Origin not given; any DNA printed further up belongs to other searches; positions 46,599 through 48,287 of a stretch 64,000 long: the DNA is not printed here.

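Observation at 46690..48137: Single-gene island of about 40% G+C encoding a TIR/nucleoside-2-deoxyribosyltransferase-like domain fused to a large unknown domain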

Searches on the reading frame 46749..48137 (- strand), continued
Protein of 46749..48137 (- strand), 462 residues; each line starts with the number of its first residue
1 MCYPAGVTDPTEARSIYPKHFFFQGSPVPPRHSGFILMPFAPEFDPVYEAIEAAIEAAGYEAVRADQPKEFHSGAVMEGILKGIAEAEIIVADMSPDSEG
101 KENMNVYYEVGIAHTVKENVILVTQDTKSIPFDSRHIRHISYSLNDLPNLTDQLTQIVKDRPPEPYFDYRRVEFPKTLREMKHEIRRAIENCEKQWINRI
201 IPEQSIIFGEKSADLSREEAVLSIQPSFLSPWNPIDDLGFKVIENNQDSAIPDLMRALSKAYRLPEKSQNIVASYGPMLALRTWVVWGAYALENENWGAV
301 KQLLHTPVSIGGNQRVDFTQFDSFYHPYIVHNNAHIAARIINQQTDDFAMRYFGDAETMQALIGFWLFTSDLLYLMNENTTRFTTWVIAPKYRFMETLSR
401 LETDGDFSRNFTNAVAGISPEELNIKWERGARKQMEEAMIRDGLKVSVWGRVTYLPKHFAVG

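Call 27: find_encoding_contigs(protein=P0016, flank=8000, max_places=2)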
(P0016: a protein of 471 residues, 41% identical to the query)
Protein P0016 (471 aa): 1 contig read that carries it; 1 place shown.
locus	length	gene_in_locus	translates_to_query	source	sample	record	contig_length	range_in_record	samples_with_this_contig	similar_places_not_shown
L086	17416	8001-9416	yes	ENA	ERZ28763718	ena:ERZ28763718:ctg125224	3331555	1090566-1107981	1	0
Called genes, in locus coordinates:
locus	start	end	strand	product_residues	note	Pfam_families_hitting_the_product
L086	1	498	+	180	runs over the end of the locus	PF00929:RNase_T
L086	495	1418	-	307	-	PF00459:Inositol_P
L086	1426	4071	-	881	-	PF00923:TAL_FSA, PF00342:PGI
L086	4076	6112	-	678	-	PF00456:Transketolase_N, PF02779:Transket_pyr, PF02780:Transketolase_C, PF22613:Transketolase_C_1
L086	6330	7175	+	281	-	PF05681:Fumerase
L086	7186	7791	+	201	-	PF05683:Fumerase_C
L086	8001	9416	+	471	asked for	-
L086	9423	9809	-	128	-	-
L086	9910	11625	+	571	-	PF01642:MM_CoA_mutase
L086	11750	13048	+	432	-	PF00202:Aminotran_3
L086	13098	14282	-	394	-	PF02515:CoA_transf_3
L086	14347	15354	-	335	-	PF08240:ADH_N, PF16912:Glu_dehyd_C, PF00107:ADH_zinc_N, PF13602:ADH_zinc_N_2 (weak)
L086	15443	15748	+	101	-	-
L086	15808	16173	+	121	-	PF01042:Ribonuc_L-PSP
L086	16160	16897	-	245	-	PF00483:NTP_transferase, PF12804:NTP_transf_3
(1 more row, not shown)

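Call 32: fold_search(model_id=the predicted structure, library=viral)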
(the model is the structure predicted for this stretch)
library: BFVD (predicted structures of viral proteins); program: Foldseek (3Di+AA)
matches with E <= 10: 264; with E <= 0.001: 0
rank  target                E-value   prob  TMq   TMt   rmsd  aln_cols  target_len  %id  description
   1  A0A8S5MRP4            6.5e-03  1.00  0.24  0.36  20.0       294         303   14  CMP/hydroxymethyl CMP hydrolase [Siphoviridae sp. ctD6g5]
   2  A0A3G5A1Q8            8.4e-03  1.00  0.23  0.59   4.3       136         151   12  Nucleoside 2-deoxyribosyltransferase [Harvfovirus sp.]
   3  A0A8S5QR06            1.7e-02  0.90  0.18  0.25  18.6       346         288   12  CMP/hydroxymethyl CMP hydrolase [Caudovirales sp. ctkvU4]
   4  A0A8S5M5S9            1.8e-02  1.00  0.23  0.65   3.8       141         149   13  Nucleoside 2-deoxyribosyltransferase [Podoviridae sp. ctaNW81]
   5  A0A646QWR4            2.2e-02  1.00  0.21  0.54   5.0       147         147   13  (no name in the UniProt tables at hand)
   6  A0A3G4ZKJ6            3.0e-02  1.00  0.24  0.32   9.8       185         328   16  Uncharacterized protein [Terrestrivirus sp.]
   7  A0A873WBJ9            7.1e-02  1.00  0.23  0.53  10.7       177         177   16  (no name in the UniProt tables at hand)
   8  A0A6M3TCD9            8.1e-02  1.00  0.22  0.34   5.1       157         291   15  (no name in the UniProt tables at hand)
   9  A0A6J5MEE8            1.0e-01  1.00  0.22  0.66   4.0       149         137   14  Nucleoside 2-deoxyribosyltransferase [uncultured Caudovirales phage]
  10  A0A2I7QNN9            1.2e-01  0.99  0.20  0.45  15.4       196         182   12  (no name in the UniProt tables at hand)
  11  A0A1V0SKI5            1.5e-01  0.97  0.19  0.39  18.2       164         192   12  Putative sensor histidine kinase [Klosneuvirus KNV1]
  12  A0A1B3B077            2.0e-01  1.00  0.25  0.64   3.7       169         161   14  Deoxyuridine triphosphatase [Gordonia phage Ghobes]
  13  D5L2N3                2.0e-01  1.00  0.22  0.61   5.2       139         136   17  Nucleotidyl transferase [uncultured virus]
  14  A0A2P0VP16            2.2e-01  0.97  0.22  0.11  16.0       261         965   10  TIR/WD40 domain-containing protein [Tetraselmis virus 1]
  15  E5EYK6                2.7e-01  0.97  0.19  0.36   5.2       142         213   14  (no name in the UniProt tables at hand)
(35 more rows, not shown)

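Call 33: search_protein_families(library=pfam, alignment_id=A1, max_evalue=0.01)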
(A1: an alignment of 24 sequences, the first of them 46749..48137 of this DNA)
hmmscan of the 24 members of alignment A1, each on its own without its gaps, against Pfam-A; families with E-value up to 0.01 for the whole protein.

A. member 1, window:46749-48137:- (462 aa): 2 families
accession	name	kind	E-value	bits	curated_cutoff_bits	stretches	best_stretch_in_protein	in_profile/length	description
PF13676.11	TIR_2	-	0.00053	20.9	28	1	45-143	10-109/122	TIR domain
PF05014.21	Nuc_deoxyrib_tr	-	0.00065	20.3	28.8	1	64-129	40-102/117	Nucleoside 2-deoxyribosyltransferase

B. families by the number of members that match (of 24 scanned): 2 families
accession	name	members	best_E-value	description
PF05014.21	Nuc_deoxyrib_tr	7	0.00044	Nucleoside 2-deoxyribosyltransferase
PF13676.11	TIR_2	2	0.00025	TIR domain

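Call 52: search_protein_families(library=padloc, proteins=[P0030, P0026, P0038], max_evalue=0.01)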
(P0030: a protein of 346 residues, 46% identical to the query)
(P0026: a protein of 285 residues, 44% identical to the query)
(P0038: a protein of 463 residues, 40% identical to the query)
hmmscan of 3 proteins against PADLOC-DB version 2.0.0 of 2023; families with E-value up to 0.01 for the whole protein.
P0030 (346 aa): 2 families
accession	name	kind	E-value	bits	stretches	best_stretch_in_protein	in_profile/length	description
PDLC00733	Effector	-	8.9e-11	39.2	1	16-108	261-356/388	TIR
PDLC00598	ZorA1|ZorA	-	0.001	15.5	1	187-336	332-483/663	MotA/ExbB/TolQ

P0026 (285 aa): 1 family
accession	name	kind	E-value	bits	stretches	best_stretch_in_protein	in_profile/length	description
PDLC00733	Effector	-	4.9e-09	33.5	1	142-265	241-360/388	TIR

P0038 (463 aa): 1 family
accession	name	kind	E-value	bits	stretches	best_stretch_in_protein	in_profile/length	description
PDLC00733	Effector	-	2.1e-11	41.3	1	320-442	240-358/388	TIR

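Call 61: find_encoding_contigs(protein=P0009, flank=8000, max_places=1)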
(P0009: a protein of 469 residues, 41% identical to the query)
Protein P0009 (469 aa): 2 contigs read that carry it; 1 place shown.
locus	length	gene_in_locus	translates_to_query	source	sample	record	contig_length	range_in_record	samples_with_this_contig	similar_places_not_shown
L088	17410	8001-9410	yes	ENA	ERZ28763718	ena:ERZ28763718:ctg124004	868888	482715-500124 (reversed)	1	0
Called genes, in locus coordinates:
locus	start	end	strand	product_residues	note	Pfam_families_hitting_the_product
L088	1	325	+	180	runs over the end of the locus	PF00929:RNase_T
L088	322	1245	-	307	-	PF00459:Inositol_P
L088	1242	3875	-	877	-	PF00923:TAL_FSA, PF00342:PGI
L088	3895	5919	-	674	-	PF00456:Transketolase_N, PF02779:Transket_pyr, PF22613:Transketolase_C_1, PF02780:Transketolase_C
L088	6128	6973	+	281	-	PF05681:Fumerase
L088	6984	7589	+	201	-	PF05683:Fumerase_C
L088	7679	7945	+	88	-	-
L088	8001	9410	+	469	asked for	-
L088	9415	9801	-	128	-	-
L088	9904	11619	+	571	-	PF01642:MM_CoA_mutase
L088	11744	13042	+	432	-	PF00202:Aminotran_3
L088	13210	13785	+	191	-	PF21827:New_glue (weak)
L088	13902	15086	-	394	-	PF02515:CoA_transf_3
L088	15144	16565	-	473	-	PF08240:ADH_N, PF16912:Glu_dehyd_C, PF00107:ADH_zinc_N, PF13602:ADH_zinc_N_2 (weak)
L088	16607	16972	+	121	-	PF01042:Ribonuc_L-PSP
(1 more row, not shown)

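Call 62: find_encoding_contigs(protein=P0011, flank=8000, max_places=1)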
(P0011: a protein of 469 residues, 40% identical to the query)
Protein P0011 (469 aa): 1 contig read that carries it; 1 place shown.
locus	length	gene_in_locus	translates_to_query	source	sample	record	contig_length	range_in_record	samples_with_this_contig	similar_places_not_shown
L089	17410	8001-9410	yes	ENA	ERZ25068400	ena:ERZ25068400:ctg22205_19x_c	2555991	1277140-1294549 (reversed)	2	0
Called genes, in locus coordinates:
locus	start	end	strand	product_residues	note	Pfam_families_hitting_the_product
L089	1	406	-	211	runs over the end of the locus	PF01726:LexA_DNA_bind, PF00717:Peptidase_S24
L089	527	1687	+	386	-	PF08331:QueG_DUF1730, PF13484:Fer4_16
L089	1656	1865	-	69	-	-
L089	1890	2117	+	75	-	-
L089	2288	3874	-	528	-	PF25019:LRR_R13L1-DRL21 (faint), PF13855:LRR_8 (weak), PF23598:LRR_14, PF13855:LRR_8, PF23598:LRR_14 (weak), PF12799:LRR_4 (weak), PF13855:LRR_8, PF12799:LRR_4 (weak), +2 more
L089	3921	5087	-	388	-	PF01702:TGT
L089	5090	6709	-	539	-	PF01202:SKI, PF13238:AAA_18 (weak), PF13671:AAA_33 (weak), PF00465:Fe-ADH (weak), PF13685:Fe-ADH_2, PF01761:DHQ_synthase, PF24621:DHQS_C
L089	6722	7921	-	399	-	PF01264:Chorismate_synt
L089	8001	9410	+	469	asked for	-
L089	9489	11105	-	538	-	PF01555:N6_N4_Mtase, PF01844:HNH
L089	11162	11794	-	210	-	-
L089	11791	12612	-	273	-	PF08501:Shikimate_dh_N, PF18317:SDH_C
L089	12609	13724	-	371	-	PF02618:YceG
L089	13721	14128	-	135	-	PF03652:RuvX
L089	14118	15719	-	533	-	PF04865:Baseplate_J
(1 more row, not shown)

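Call 63: find_encoding_contigs(protein=P0021, flank=8000, max_places=1)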
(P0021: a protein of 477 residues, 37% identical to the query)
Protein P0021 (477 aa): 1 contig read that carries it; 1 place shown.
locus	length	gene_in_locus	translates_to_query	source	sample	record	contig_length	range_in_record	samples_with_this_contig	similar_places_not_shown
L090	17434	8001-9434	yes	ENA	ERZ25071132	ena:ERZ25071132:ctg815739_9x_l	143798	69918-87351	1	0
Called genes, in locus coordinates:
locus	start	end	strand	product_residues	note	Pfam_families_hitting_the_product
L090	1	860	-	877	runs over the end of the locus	PF00923:TAL_FSA, PF00342:PGI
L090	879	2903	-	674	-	PF00456:Transketolase_N, PF02779:Transket_pyr, PF22613:Transketolase_C_1, PF02780:Transketolase_C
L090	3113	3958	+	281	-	PF05681:Fumerase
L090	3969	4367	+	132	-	PF05683:Fumerase_C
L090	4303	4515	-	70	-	PF09954:DUF2188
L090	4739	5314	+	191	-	-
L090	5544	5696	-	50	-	-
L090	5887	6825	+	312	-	PF12760:Zn_ribbon_IS1595 (weak), PF12762:DDE_Tnp_IS1595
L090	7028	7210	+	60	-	-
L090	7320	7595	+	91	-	PF05683:Fumerase_C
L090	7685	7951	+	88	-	-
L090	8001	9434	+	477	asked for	-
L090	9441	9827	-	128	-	-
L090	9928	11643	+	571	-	PF01642:MM_CoA_mutase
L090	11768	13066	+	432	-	PF00202:Aminotran_3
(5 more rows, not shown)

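Call 64: find_encoding_contigs(protein=P0023, flank=8000, max_places=1)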
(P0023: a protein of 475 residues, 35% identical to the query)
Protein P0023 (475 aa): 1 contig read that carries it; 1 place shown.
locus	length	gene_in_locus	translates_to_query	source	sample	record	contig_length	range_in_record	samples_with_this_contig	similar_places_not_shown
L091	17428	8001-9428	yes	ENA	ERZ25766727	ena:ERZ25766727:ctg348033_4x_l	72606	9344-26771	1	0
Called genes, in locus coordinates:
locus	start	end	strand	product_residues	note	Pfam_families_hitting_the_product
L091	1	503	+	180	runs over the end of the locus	PF00929:RNase_T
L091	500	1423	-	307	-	PF00459:Inositol_P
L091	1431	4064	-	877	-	PF00923:TAL_FSA, PF00342:PGI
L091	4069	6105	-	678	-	PF00456:Transketolase_N, PF02779:Transket_pyr, PF02780:Transketolase_C, PF22613:Transketolase_C_1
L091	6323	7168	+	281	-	PF05681:Fumerase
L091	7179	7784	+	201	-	PF05683:Fumerase_C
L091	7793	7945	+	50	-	-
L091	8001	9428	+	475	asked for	-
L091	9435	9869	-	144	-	-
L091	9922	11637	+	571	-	PF01642:MM_CoA_mutase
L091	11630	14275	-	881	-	-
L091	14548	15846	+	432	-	PF00202:Aminotran_3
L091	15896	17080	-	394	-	PF02515:CoA_transf_3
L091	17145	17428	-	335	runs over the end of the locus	PF08240:ADH_N, PF16912:Glu_dehyd_C, PF00107:ADH_zinc_N, PF13602:ADH_zinc_N_2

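Call 82: search_dna_similar(query=window:46749-48137:-, collection=phages, mode=protein, max_evalue=0.001, max_rows=15)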
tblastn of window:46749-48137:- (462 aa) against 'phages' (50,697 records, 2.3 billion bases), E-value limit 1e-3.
Records with a match: 14; places in all: 14; records where one place covers at least 80% of the query: 0.
Best place of each record, by identity: <60% 14.
By first word of the organism name: Staphylococcus 13; Bacteriophage 1.
By host as written in the record: Staphylococcus aureus 6; - 3; methicillin-resistant Staphylococcus aureus spa type t223 2; Staphylococcus aureus subsp. aureus RN4220 2; methicillin-resistant Staphylococcus aureus spa type t127 1.
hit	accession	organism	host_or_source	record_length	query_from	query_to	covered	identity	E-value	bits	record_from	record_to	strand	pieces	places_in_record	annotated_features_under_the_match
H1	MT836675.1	Bacteriophage sp.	human fecal samples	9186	86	176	20%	30.8%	7e-4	48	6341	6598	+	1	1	record has no annotation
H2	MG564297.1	Staphylococcus phage UPMK_2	methicillin-resistant Staphylococcus ...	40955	73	159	19%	30.3%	8e-4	48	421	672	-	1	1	hypothetical protein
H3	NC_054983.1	Staphylococcus phage UPMK_2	methicillin-resistant Staphylococcus ...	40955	73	159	19%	30.3%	8e-4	48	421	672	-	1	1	hypothetical protein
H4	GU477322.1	Staphylococcus phage SAP-26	Staphylococcus aureus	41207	73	159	19%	30.3%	8e-4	48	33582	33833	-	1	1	hypothetical protein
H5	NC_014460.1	Staphylococcus phage SAP-26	Staphylococcus aureus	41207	73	159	19%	30.3%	8e-4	48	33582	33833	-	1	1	hypothetical protein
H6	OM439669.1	Staphylococcus phage vB_SauS_760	Staphylococcus aureus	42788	73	159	19%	30.3%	8e-4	48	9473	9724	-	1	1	hypothetical protein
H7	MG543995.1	Staphylococcus phage UPMK_1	methicillin-resistant Staphylococcus ...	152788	73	159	19%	30.3%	8e-4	48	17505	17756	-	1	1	hypothetical protein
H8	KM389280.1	Staphylococcus phage Phi06_2986 B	-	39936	73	159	19%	30.3%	8e-4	48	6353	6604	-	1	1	record has no annotation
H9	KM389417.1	Staphylococcus phage Phi06_3106 B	-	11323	73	159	19%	30.3%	9e-4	48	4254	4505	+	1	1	record has no annotation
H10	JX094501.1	Staphylococcus phage SA13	Staphylococcus aureus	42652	73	159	19%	30.3%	1e-3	48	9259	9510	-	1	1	hypothetical protein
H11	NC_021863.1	Staphylococcus phage SA13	Staphylococcus aureus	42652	73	159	19%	30.3%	1e-3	48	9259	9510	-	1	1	hypothetical protein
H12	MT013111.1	Staphylococcus phage SA75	Staphylococcus aureus subsp. aureus ...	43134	73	159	19%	30.3%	1e-3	48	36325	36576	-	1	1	hypothetical protein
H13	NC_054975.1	Staphylococcus phage SA75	Staphylococcus aureus subsp. aureus ...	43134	73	159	19%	30.3%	1e-3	48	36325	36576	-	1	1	hypothetical protein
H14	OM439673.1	Staphylococcus phage vB_SauS_Mh1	Staphylococcus aureus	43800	73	159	19%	30.3%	1e-3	48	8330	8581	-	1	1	hypothetical protein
